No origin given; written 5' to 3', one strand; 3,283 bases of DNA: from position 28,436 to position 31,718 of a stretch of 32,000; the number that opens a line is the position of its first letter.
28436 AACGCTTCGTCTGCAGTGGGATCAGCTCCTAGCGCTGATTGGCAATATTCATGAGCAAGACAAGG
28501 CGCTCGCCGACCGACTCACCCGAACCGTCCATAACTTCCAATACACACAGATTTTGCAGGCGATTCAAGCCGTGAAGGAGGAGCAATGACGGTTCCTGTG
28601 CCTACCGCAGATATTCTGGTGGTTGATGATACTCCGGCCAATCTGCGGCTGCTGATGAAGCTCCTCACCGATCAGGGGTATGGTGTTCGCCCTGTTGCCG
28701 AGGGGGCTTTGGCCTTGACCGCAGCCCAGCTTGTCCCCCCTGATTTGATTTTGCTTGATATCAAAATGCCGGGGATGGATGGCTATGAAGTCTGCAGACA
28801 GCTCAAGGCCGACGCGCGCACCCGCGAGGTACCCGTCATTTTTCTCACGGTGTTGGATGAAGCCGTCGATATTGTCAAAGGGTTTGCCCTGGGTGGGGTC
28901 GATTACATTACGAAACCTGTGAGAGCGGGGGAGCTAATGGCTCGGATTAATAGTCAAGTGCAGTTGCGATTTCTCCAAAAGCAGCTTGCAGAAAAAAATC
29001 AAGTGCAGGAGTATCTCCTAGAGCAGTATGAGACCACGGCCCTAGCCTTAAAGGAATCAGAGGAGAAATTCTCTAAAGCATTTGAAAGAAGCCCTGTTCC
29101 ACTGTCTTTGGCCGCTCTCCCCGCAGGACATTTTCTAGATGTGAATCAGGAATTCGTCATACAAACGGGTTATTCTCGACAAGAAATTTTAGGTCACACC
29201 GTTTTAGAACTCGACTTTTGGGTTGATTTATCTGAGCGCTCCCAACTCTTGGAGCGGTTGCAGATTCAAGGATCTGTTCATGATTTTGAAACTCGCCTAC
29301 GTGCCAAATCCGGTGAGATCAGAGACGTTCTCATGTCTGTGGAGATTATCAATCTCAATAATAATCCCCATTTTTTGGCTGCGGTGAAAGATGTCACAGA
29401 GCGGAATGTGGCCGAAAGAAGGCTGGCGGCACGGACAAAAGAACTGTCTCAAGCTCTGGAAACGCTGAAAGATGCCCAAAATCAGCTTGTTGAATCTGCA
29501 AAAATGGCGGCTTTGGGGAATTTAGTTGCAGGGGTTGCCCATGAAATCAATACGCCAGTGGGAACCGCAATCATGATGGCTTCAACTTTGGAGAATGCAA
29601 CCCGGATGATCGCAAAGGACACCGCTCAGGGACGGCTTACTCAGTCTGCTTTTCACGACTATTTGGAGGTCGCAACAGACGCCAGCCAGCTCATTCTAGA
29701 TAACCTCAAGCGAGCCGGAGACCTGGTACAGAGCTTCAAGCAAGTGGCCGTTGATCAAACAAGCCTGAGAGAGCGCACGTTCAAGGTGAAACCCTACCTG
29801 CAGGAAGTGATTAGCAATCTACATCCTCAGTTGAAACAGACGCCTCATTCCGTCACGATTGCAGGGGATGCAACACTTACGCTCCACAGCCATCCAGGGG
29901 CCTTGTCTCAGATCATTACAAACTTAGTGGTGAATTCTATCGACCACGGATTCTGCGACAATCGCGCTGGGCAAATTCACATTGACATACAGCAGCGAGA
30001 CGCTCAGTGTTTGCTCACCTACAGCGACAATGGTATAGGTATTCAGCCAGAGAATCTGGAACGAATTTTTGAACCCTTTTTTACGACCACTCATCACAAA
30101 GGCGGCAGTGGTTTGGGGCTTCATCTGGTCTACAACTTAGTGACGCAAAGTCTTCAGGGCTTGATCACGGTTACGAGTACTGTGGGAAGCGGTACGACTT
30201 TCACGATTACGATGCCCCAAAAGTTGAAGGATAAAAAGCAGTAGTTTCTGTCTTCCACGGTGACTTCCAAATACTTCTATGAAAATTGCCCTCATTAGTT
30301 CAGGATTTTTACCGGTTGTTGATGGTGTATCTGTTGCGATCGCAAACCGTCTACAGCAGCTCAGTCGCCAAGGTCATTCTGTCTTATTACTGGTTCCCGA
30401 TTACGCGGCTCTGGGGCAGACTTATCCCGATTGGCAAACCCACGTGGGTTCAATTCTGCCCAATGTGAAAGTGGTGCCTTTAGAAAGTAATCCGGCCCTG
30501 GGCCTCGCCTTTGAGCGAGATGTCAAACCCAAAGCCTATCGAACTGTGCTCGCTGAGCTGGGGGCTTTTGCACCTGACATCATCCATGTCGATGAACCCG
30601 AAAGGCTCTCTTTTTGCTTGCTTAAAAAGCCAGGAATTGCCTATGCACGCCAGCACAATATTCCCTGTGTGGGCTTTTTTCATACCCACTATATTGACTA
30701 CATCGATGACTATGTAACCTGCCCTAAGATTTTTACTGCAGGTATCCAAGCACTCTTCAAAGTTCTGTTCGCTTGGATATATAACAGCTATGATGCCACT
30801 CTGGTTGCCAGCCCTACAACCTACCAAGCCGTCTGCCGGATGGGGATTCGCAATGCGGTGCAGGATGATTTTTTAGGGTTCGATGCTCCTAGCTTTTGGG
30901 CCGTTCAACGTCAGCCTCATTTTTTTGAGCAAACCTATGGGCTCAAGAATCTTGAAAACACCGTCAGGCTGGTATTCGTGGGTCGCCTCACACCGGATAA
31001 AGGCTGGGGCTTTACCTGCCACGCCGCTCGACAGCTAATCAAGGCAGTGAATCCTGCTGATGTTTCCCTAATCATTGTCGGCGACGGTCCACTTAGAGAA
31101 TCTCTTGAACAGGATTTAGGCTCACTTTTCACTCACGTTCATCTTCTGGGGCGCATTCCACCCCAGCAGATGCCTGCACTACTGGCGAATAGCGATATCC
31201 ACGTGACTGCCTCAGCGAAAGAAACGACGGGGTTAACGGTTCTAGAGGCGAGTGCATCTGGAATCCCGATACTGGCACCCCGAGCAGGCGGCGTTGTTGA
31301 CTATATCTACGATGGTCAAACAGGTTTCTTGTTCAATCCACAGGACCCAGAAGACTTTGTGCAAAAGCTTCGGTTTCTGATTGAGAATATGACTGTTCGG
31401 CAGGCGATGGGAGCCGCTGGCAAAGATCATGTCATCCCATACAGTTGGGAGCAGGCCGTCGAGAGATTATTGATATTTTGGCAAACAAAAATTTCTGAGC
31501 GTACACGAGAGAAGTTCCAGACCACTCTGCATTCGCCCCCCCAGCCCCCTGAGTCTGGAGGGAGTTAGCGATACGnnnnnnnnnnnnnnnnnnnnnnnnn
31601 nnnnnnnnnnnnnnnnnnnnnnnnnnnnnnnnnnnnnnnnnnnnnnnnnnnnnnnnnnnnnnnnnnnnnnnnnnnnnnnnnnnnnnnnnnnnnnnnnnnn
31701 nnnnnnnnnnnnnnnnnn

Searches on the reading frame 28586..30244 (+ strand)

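Call 66: search_protein_families(library=pfam, proteins=[window:28586-30244:+], max_evalue=0.0001)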
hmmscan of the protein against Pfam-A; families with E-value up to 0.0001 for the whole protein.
window:28586-30244:+ (552 aa): 7 families
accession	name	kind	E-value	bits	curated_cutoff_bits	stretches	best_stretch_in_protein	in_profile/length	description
PF00072.30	Response_reg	-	2.8e-27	95.5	30.2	1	10-122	1-111/111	Response regulator receiver domain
PF02518.31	HATPase_c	-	2.1e-26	93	26.4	1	438-546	4-110/111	Histidine kinase-, DNA gyrase B-, and HSP90-like ATPase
PF00989.32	PAS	-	3.9e-07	30.5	22.6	1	162-270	3-113/113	PAS fold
PF00512.31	HisKA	-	6e-06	26.7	26.9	1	310-368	2-48/66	His Kinase A (phospho-acceptor) domain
PF13426.13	PAS_9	-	6.2e-06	26.9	27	1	179-272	9-103/103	PAS domain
PF13581.12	HATPase_c_2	-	1.9e-05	25.1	27.4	1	447-521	39-111/127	Histidine kinase-like ATPase domain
PF08447.18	PAS_3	-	5.2e-05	23.9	25.6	0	184-264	2-85/89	PAS fold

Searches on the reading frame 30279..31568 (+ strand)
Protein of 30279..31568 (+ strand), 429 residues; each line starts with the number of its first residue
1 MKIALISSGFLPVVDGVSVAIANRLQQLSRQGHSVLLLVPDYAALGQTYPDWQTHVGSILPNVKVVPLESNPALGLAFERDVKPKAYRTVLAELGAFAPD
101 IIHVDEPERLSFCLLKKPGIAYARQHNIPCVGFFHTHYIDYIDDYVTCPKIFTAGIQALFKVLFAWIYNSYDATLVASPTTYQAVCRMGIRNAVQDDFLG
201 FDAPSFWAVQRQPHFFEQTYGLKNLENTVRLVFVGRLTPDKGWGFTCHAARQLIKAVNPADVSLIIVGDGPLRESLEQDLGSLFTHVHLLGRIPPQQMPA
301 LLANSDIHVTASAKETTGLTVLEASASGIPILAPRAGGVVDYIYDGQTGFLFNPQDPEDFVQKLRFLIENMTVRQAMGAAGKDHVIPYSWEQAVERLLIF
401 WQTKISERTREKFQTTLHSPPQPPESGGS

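Call 66: search_protein_families(library=pfam, proteins=[window:30279-31568:+], max_evalue=0.0001)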
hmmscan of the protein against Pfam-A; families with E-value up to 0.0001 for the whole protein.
window:30279-31568:+ (429 aa): 6 families
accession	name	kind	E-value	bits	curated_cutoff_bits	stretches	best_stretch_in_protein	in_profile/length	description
PF13692.12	Glyco_trans_1_4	-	8.3e-30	104.3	27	1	230-370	3-142/142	Glycosyl transferases group 1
PF00534.26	Glycos_transf_1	-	1.2e-29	103.5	26.4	1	227-383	14-171/172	Glycosyl transferases group 1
PF13439.12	Glyco_transf_4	-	2.2e-14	54.3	28.5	1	14-192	1-156/170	Glycosyltransferase Family 4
PF13524.12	Glyco_trans_1_2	-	1.2e-10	42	25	1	261-398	14-143/144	Glycosyl transferase-like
PF13579.12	Glyco_trans_4_4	-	1.1e-09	39.2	29.7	1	16-193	2-150/158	Glycosyl transferase 4-like domain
PF20706.3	GT4-conflict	-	5.7e-08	32.6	26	1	226-395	195-383/385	Family 4 Glycosyltransferase in conflict systems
